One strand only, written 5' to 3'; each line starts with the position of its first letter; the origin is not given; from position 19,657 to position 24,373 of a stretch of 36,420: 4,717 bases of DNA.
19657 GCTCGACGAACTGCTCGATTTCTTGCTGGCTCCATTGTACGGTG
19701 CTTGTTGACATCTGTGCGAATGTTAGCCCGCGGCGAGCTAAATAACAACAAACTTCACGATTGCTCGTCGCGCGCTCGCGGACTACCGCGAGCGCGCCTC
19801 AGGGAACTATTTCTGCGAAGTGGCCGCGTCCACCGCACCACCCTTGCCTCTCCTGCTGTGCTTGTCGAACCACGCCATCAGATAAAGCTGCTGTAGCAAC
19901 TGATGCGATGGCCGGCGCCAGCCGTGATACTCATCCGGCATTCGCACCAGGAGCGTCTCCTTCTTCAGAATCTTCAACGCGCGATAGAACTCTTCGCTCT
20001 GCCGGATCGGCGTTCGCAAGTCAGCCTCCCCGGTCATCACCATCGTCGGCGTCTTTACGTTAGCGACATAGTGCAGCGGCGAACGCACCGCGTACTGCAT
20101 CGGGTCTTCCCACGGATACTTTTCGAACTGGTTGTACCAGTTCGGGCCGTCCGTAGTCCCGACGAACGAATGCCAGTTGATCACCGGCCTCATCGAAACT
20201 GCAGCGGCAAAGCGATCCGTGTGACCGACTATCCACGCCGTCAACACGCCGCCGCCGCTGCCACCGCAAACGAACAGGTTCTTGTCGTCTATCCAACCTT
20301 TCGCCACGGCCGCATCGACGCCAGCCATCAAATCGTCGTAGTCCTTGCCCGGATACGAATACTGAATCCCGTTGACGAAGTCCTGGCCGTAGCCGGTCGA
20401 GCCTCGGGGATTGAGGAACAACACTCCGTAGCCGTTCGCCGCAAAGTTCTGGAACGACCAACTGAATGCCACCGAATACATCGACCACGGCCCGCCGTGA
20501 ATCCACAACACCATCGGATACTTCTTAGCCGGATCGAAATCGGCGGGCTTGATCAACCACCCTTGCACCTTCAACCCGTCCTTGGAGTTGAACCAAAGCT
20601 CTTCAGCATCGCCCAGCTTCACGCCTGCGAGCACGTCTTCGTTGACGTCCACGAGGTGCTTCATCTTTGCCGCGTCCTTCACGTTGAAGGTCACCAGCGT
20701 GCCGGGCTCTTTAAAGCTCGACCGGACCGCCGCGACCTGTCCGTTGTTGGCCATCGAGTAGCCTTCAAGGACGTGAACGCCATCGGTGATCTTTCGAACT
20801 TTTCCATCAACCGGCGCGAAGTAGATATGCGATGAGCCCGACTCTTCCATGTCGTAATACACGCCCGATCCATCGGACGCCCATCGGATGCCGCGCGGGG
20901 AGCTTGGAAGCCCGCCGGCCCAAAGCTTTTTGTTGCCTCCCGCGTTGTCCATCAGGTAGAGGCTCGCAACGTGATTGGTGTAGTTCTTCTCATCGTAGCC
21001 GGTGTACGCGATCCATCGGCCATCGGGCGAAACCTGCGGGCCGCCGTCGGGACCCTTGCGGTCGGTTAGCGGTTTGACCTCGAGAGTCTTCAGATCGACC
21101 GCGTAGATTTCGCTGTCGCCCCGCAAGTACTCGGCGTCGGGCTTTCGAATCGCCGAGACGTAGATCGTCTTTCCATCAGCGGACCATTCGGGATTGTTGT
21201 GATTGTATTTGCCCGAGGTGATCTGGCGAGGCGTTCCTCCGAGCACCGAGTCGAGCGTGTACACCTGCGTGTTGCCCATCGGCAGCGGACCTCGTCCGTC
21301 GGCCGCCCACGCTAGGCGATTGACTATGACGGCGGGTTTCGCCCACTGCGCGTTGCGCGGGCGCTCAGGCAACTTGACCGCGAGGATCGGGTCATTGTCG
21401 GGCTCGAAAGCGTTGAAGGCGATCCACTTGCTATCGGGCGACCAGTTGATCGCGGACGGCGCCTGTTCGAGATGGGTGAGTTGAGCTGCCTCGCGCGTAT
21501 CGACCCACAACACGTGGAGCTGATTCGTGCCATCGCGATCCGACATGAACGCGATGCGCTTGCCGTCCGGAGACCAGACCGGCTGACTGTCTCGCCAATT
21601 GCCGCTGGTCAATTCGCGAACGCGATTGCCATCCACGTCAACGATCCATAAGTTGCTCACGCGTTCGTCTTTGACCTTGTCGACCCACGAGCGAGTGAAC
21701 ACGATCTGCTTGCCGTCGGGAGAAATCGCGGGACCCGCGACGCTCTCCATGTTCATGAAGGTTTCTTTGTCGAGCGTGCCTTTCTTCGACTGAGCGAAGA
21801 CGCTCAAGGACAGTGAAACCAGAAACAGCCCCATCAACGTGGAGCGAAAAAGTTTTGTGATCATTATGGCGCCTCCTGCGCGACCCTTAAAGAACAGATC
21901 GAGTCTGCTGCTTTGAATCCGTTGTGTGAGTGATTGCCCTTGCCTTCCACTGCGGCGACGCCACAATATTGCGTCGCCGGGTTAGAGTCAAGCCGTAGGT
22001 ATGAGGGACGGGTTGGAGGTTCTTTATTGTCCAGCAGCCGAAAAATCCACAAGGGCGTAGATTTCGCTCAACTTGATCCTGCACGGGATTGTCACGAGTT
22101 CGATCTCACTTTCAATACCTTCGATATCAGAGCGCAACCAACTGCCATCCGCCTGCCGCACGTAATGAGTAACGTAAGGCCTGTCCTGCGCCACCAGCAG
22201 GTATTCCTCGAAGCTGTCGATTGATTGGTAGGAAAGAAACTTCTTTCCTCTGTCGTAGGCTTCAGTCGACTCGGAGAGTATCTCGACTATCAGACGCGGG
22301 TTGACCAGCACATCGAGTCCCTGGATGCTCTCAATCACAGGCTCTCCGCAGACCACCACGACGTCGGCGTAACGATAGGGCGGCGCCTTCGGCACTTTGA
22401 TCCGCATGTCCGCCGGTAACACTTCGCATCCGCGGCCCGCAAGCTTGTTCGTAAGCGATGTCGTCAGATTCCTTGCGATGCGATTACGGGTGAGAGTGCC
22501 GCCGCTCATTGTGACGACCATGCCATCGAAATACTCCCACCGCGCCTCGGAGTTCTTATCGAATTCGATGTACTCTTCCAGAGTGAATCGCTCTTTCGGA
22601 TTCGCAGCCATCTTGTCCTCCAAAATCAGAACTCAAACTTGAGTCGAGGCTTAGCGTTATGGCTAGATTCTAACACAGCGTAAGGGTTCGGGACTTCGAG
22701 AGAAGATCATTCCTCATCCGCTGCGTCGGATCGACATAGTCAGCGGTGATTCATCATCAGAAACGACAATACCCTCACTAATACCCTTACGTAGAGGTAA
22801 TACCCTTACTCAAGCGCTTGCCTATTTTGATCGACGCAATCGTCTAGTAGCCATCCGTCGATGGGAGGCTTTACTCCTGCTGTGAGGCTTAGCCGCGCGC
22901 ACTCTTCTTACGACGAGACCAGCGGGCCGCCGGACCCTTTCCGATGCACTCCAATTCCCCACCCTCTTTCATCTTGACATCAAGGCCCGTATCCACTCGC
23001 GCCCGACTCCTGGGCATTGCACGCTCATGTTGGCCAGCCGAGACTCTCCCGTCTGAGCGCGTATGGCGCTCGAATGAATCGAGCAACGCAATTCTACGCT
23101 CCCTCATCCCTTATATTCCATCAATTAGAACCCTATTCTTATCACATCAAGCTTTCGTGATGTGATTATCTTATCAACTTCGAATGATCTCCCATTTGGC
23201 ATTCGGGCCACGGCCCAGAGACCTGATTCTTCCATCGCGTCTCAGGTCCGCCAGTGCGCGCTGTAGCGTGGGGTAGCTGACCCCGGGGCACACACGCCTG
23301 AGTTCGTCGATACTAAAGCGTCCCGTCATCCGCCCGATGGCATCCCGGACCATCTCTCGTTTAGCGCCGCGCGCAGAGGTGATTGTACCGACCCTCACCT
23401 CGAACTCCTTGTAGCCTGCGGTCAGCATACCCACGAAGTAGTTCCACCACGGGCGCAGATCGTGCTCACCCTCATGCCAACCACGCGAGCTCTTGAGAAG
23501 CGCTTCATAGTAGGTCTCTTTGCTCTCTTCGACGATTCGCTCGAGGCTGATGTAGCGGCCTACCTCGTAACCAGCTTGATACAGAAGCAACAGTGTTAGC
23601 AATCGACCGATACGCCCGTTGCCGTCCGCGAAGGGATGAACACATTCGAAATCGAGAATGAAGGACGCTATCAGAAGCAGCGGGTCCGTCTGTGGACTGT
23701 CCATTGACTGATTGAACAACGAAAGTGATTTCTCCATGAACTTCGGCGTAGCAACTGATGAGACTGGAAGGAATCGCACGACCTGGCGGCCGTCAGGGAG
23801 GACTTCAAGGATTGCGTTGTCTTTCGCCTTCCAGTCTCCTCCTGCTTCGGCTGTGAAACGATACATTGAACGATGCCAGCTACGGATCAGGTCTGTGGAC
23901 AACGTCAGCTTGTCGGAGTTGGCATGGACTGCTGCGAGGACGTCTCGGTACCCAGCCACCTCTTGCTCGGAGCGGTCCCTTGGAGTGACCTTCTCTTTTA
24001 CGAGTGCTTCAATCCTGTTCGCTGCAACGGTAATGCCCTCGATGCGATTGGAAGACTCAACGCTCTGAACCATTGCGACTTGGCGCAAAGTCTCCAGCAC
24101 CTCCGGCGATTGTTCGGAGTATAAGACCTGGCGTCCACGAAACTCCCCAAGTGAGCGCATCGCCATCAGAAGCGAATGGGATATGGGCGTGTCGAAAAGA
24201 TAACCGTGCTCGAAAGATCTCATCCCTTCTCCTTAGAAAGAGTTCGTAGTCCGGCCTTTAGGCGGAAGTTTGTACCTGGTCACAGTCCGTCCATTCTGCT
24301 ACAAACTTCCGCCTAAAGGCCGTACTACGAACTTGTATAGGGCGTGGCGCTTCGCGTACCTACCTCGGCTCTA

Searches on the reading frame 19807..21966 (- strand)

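Call 48: search_protein_families(library=pfam, proteins=[window:19807-21966:-], max_evalue=0.00001)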
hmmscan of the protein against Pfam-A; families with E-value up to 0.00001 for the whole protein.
window:19807-21966:- (719 aa): 7 families
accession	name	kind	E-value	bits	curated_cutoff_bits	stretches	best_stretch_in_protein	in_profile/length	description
PF00326.27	Peptidase_S9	-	6.3e-50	170.1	22.6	1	500-704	2-210/213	Prolyl oligopeptidase family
PF07676.18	PD40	-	1.1e-30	105.3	20.9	1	117-153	2-36/38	WD40-like Beta Propeller Repeat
PF00930.27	DPPIV_N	-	5.8e-16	58.6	22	1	82-189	1-122/354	Dipeptidyl peptidase IV (DPP IV) N-terminal region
PF20434.5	BD-FAE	-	1.2e-09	38.5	26.8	1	480-664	10-215/215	BD-FAE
PF05448.18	AXE1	-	6.5e-08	32.1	21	1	453-616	55-231/321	Acetyl xylan esterase (AXE1)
PF12146.15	Hydrolase_4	-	7.7e-08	32.4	27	0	486-600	7-115/239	Serine aminopeptidase, S33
PF07859.19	Abhydrolase_3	-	6.2e-06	26.6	25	0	486-683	1-208/210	alpha/beta hydrolase fold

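Call 49: search_protein_families(library=padloc, proteins=[window:19807-21966:-], max_evalue=0.001)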
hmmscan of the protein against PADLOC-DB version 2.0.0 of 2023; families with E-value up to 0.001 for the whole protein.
window:19807-21966:- (719 aa): 0 families

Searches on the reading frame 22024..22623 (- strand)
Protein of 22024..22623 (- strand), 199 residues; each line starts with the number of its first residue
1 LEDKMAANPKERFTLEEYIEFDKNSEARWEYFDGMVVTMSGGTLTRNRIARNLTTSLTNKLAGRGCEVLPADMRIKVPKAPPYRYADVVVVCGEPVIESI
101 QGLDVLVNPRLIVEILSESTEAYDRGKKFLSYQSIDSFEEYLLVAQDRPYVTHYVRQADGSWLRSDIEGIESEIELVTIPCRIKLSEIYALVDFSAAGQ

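Call 48: search_protein_families(library=pfam, proteins=[window:22024-22623:-], max_evalue=0.00001)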
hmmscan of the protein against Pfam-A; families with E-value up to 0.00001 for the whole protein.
window:22024-22623:- (199 aa): 1 family
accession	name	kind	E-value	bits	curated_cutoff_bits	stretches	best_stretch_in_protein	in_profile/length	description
PF05685.18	Uma2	-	1e-29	103.6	27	1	15-176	1-160/172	Putative restriction endonuclease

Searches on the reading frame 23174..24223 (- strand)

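Call 48: search_protein_families(library=pfam, proteins=[window:23174-24223:-], max_evalue=0.00001)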
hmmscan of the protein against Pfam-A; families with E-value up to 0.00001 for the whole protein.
window:23174-24223:- (349 aa): 1 family
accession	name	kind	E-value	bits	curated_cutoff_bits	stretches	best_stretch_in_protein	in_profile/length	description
PF02661.23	Fic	-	3.1e-14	54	24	1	108-214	2-93/93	Fic/DOC family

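Call 49: search_protein_families(library=padloc, proteins=[window:23174-24223:-], max_evalue=0.001)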
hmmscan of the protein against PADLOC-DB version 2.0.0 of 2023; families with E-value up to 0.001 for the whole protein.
window:23174-24223:- (349 aa): 7 families
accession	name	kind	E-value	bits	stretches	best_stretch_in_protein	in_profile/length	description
PDLC03963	SoFic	-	2.5e-38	130.4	1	14-335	25-339/361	-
PDLC04840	PDC-S04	-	6.6e-17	60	1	54-242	15-196/227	-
PDLC04837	PDC-S04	-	1e-16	59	1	56-247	31-210/234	-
PDLC04836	PDC-S04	-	6.3e-14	49.7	1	45-242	20-209/244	-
PDLC04839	PDC-S04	-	2.2e-13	48.4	1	102-243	53-184/205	-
PDLC04966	PDC-S24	-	9.8e-10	35.9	1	92-242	219-365/497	-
PDLC04838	PDC-S04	-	2.7e-06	25.3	1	184-222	132-170/209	-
